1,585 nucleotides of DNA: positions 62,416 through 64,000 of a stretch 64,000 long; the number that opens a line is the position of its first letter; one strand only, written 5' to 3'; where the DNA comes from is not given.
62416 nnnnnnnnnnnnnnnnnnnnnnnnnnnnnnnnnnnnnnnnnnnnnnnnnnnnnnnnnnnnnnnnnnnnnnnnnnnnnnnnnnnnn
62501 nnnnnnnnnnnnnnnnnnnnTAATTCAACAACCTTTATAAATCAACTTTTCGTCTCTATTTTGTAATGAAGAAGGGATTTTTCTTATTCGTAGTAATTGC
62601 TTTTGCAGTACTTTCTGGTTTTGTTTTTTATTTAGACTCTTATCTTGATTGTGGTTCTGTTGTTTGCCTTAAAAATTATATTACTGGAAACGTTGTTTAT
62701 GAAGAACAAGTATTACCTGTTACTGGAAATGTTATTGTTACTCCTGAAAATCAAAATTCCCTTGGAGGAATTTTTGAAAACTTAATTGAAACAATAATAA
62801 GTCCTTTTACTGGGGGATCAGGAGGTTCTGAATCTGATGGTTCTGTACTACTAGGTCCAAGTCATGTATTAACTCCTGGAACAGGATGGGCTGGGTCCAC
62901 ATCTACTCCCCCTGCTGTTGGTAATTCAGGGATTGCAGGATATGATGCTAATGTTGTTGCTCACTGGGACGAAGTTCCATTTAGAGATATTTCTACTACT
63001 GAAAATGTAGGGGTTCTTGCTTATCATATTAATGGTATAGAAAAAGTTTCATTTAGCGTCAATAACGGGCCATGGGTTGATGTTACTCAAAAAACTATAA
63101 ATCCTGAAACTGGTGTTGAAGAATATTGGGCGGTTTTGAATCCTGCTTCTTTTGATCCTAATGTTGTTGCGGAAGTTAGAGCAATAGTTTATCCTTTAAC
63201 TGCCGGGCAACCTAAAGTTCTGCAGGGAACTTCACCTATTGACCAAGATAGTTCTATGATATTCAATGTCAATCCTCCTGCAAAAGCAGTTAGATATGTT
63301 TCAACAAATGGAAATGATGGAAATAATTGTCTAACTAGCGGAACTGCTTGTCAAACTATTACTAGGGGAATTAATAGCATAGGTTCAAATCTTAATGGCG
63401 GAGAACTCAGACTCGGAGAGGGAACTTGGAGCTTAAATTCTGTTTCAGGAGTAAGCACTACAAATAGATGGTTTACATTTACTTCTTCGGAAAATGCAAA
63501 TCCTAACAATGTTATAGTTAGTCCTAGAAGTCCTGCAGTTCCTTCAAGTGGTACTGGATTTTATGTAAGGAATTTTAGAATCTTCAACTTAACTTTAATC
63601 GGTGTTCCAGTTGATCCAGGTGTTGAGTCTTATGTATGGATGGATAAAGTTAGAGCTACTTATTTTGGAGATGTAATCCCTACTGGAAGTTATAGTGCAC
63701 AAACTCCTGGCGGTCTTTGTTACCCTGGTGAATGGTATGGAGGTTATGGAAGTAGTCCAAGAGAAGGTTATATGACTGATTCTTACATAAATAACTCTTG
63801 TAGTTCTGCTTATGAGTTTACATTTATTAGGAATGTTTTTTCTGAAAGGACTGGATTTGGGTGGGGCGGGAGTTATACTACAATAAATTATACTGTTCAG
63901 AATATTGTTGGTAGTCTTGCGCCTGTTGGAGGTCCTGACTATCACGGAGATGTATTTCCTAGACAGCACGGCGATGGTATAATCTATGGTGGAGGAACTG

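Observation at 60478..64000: Tandem paralogous surface proteins sharing a 46-nt identical core; the first carries a MopE-like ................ motif and the second runs past the window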

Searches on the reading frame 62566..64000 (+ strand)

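Call 8: search_protein_families(library=pfam, proteins=[window:62566-64000:+], max_evalue=1)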
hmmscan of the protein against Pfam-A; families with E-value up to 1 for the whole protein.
window:62566-64000:+ (478 aa): 0 families

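Call 9: search_protein_families(library=ncbifam, proteins=[window:62566-64000:+], max_evalue=1)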
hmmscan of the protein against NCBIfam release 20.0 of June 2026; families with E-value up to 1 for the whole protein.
window:62566-64000:+ (478 aa): 0 families

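Call 45: find_homologous_proteins(query=window:62566-64000:+, max_evalue=0.00001)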
Query window:62566-64000:+ (478 aa): 8 proteins with E <= 0.00001 among 8000 candidates.
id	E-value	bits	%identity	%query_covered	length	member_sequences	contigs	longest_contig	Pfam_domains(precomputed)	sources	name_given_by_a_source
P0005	3.6e-79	285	41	86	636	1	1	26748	-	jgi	jgi:hypothetical protein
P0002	2.4e-76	276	43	80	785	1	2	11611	-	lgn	-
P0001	4.3e-76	275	44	81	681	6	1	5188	-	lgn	-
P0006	4.1e-74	269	42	79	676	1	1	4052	PF00041.28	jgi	jgi:hypothetical protein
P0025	4.2e-42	163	35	78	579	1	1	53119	-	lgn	-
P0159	4.8e-31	127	36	68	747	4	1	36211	-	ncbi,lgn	-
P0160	1.7e-24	105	43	32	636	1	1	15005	-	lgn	-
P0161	2.8e-24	104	29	76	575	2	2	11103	-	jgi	jgi:hypothetical protein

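Call 91: find_related_loci(query=window:62566-64000:+, collection=metagenome_contigs, flank=10000)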
Query window:62566-64000:+ (478 aa) in metagenome_contigs; peptide patterns used: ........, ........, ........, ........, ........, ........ (x = any residue, [..] = any of these).
160 stretches matched a pattern, but none encodes a relative of the query by tblastn (E <= 1e-3).
